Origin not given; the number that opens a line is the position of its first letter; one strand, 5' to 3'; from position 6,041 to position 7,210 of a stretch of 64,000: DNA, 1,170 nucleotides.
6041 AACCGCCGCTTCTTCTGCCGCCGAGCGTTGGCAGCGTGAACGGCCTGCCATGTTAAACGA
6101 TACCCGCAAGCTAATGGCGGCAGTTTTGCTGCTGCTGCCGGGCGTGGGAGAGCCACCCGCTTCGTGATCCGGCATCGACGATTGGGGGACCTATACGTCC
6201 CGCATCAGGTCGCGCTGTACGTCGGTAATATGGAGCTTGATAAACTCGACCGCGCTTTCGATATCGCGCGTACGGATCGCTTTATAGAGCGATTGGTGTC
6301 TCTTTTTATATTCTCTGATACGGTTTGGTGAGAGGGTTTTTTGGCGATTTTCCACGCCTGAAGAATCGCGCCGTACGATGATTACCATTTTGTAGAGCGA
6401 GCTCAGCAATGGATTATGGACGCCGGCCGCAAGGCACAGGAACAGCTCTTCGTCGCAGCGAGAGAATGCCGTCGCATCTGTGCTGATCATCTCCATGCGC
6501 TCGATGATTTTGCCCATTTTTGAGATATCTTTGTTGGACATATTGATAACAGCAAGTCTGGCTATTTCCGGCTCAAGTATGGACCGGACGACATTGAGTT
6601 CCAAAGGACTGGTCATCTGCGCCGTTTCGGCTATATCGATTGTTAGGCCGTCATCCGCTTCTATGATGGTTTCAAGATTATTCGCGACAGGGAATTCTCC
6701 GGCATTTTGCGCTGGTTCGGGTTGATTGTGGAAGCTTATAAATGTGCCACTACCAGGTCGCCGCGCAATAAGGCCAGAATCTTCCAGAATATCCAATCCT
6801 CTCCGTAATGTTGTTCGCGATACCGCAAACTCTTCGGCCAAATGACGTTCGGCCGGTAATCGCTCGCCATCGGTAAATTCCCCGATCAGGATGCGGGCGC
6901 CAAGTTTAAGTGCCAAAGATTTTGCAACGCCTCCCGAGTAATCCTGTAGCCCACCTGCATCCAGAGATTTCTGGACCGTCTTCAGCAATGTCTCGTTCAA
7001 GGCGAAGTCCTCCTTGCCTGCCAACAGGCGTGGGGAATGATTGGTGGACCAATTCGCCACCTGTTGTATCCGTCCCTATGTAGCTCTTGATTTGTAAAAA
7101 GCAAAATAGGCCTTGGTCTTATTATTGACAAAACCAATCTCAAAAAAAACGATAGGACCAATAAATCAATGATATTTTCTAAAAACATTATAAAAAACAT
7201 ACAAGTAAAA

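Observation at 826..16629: Self-contained trimethylamine-oxidation locus: uptake, dehydrogenase, membrane-tethered electron conduit and C1 capture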

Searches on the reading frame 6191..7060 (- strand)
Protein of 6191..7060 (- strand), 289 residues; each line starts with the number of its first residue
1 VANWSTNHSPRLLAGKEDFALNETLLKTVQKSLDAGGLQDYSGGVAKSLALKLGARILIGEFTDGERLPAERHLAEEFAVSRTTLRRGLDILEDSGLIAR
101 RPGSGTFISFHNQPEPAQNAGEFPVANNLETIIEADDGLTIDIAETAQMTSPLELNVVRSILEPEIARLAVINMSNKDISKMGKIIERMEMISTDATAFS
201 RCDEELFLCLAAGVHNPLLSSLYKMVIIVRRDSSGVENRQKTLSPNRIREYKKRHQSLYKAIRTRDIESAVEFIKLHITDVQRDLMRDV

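Call 3: search_protein_families(library=pfam, proteins=[window:6191-7060:-])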
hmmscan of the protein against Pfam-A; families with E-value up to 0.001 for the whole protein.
window:6191-7060:- (289 aa): 5 families
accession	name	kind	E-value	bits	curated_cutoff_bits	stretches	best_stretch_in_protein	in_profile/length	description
PF07729.17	FCD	-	2e-19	70.7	24.3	1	155-279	2-124/125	FCD domain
PF00392.27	GntR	-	2.2e-18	66.1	27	1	48-108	4-64/64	Bacterial regulatory proteins, gntR family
PF08279.18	HTH_11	-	0.00011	22.4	25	1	74-103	21-51/55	HTH domain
PF25213.1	HVO_A0261_N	-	0.00027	21.2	35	1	71-103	27-59/86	HVO_A0261 N-terminal domain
PF08220.18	HTH_DeoR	-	0.00037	20.6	21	0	73-103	19-49/57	DeoR-like helix-turn-helix domain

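Call 5: search_protein_families(library=ncbifam, proteins=[window:6191-7060:-], max_evalue=0.00001)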
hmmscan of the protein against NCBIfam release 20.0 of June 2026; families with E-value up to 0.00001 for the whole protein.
window:6191-7060:- (289 aa): 24 families
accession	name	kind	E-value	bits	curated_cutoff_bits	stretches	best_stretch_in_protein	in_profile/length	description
NF007741.0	PRK10421.1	equivalog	2.1e-23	83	311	1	46-285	9-233/262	transcriptional regulator LldR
NF003011.0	PRK03837.1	subfamily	9.3e-18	64.7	260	2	153-283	105-231/241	transcriptional regulator NanR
NF007588.0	PRK10225.1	equivalog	5.8e-17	61.8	442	2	57-145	22-111/257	Uxu operon transcriptional regulator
NF008571.0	PRK11523.1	equivalog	2.1e-15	56.9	396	1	47-147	11-112/258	transcriptional regulator ExuR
NF007442.0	PRK09990.1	equivalog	7.4e-15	55.1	301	1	45-111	11-77/256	transcriptional regulator GlcC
TIGR02018.2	his_ut_repres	equivalog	4.3e-14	52.5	220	1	53-112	8-67/226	histidine utilization transcriptional repressor HutC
NF052290.2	MocR_like_YczR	exception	1.2e-13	50.6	487.4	1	44-149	19-113/458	MocR-like transcription factor YczR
NF007001.0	PRK09464.1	equivalog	2e-13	50.5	330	1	51-111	17-77/254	pyruvate dehydrogenase complex transcriptional repressor PdhR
NF052282.1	PLP_TF_PdxR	equivalog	7.1e-13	48.4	320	1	48-162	5-116/448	MocR-like pyridoxine biosynthesis transcription factor PdxR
TIGR02325.1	C_P_lyase_phnF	equivalog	7.6e-13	48.5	156.8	1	47-109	11-73/238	phosphonate metabolism transcriptional regulator PhnF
TIGR03337.1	phnR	equivalog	4.3e-12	46.2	296.75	1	52-112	9-69/231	phosphonate utilization transcriptional regulator PhnR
NF041547.1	GntR_LSA1692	equivalog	7.1e-11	42.2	275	1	48-109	5-66/233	GntR family transcriptional regulator, LSA1692 subfamily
TIGR02404.1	trehalos_R_Bsub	equivalog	5e-10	39.4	211.95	1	51-112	7-68/233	trehalose operon repressor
TIGR03338.1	phnR_burk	equivalog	6.2e-10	39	271.5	0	53-107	20-73/212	phosphonate utilization associated transcriptional regulator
NF052441.1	TransRegRv0792c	equivalog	6.8e-10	38.6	400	1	45-109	15-81/260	Rv0792c family HTH-type transcriptional regulator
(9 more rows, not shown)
